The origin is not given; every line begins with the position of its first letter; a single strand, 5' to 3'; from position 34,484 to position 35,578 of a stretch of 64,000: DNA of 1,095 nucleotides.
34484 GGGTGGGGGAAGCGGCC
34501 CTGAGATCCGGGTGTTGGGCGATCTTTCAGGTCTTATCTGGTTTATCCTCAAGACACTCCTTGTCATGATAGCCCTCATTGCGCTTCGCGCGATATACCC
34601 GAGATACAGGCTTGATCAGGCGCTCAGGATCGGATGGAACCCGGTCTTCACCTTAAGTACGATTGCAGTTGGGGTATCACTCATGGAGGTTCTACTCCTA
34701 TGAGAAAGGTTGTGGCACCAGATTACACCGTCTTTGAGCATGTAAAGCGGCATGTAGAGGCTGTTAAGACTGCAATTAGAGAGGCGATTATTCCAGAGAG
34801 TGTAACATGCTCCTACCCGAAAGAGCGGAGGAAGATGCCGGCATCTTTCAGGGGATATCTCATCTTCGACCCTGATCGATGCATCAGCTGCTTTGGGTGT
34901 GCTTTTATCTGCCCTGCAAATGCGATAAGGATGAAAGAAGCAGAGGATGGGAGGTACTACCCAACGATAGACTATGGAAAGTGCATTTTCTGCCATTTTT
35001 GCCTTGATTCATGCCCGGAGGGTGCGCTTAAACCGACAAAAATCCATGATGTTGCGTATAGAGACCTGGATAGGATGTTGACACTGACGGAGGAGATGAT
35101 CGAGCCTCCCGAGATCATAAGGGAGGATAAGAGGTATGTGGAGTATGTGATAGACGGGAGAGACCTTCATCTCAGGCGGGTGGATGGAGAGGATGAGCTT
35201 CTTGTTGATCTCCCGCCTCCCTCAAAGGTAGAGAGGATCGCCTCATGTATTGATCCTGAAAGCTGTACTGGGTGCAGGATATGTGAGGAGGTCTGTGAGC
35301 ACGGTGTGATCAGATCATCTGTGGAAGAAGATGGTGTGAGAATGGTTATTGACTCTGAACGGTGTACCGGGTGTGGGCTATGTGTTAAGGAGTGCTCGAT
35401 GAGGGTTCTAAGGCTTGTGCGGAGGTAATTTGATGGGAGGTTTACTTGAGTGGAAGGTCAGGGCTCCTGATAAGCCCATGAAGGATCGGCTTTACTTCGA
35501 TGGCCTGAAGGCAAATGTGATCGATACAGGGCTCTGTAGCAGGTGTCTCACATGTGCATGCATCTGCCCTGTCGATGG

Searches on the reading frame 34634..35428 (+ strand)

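Call 4: search_protein_families(library=pfam, proteins=[window:34634-35428:+], max_evalue=0.01)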
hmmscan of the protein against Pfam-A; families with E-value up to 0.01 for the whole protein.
window:34634-35428:+ (264 aa): 15 families
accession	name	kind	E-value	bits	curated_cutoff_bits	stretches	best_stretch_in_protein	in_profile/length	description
PF00037.32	Fer4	-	2.7e-23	81.2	21.1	4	110-133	1-24/24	4Fe-4S binding domain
PF12837.12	Fer4_6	-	4.8e-22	77.2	25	4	206-226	4-24/24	4Fe-4S binding domain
PF12838.12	Fer4_7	-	2.9e-19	69.7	27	2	82-131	1-52/52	4Fe-4S dicluster domain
PF13187.11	Fer4_9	-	1.5e-17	63.8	27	2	211-257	2-50/52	4Fe-4S dicluster domain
PF12797.12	Fer4_2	-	3.3e-17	61.6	24.5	3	236-255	2-21/22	4Fe-4S binding domain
PF13237.11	Fer4_10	-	3.7e-13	49.6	25.5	3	206-254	4-52/53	4Fe-4S dicluster domain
PF14697.11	Fer4_21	-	8.4e-13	48.7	35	2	79-130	4-55/59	4Fe-4S dicluster domain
PF13484.11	Fer4_16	-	7.6e-11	43.1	30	2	116-144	1-28/66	4Fe-4S double cluster binding domain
PF13534.11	Fer4_17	-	1.7e-08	35.3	22.2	0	116-143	1-28/61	4Fe-4S dicluster domain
PF13183.11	Fer4_8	-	2.3e-08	34.9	27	0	116-225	4-68/68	4Fe-4S dicluster domain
PF12800.12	Fer4_4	-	1.7e-07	31.4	24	1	242-256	2-16/17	4Fe-4S binding domain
PF13459.11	Fer4_15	-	6.2e-06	27.3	22.4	1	238-255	2-19/66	4Fe-4S single cluster domain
PF12798.12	Fer4_3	-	1.8e-05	25.6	27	0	117-131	1-15/15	4Fe-4S binding domain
PF25160.1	LdpA_Fe-S-bd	-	0.0033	17.6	27.6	0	89-133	9-44/49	LdpA Fe-S cluster-binding domain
PF13370.11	Fer4_13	-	0.0068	17.5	24.5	0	239-255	1-17/58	4Fe-4S single cluster domain of Ferredoxin I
